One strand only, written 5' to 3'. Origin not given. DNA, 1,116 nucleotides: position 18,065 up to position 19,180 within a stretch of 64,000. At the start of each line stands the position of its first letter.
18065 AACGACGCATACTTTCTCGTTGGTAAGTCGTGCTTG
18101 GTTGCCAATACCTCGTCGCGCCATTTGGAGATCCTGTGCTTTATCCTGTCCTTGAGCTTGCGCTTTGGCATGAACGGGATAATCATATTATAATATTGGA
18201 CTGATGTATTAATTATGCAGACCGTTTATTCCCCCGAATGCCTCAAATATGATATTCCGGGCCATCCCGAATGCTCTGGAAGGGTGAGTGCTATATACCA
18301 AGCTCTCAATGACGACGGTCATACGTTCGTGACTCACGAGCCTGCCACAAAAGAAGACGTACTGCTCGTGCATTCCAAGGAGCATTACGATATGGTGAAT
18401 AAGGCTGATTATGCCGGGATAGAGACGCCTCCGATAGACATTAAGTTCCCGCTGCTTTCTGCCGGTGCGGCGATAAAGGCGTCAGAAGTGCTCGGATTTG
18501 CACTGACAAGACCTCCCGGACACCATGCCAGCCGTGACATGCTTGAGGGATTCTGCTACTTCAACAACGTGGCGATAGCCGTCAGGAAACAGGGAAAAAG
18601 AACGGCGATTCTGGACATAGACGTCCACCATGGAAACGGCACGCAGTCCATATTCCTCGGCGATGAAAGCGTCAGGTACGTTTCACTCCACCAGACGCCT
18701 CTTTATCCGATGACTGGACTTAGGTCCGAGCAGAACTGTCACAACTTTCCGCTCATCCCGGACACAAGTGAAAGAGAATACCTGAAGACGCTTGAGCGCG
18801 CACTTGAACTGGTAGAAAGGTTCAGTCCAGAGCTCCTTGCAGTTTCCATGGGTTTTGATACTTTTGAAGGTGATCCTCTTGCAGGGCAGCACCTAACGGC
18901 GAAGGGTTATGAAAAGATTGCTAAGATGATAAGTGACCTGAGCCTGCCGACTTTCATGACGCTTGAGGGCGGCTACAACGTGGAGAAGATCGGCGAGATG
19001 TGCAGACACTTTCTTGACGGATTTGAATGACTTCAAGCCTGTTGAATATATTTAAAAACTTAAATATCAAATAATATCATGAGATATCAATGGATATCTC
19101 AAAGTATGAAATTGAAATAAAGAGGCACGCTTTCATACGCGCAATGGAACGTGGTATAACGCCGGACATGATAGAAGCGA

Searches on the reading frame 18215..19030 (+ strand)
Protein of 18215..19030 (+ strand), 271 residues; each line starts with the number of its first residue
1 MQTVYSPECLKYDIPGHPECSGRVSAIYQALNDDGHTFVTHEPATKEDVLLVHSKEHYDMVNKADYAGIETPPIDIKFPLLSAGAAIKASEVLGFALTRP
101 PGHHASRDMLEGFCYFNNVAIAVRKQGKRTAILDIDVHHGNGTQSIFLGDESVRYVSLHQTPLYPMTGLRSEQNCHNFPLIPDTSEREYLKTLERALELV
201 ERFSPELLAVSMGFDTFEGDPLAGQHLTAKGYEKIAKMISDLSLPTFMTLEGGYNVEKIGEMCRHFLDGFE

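Call 35: search_protein_families(library=pfam, proteins=[window:18215-19030:+], max_evalue=0.00001)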
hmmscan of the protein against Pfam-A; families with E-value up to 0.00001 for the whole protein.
window:18215-19030:+ (271 aa): 1 family
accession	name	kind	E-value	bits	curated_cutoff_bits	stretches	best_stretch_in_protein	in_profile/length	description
PF00850.24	Hist_deacetyl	-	6.2e-61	206.8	27.9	1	17-267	1-295/298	Histone deacetylase domain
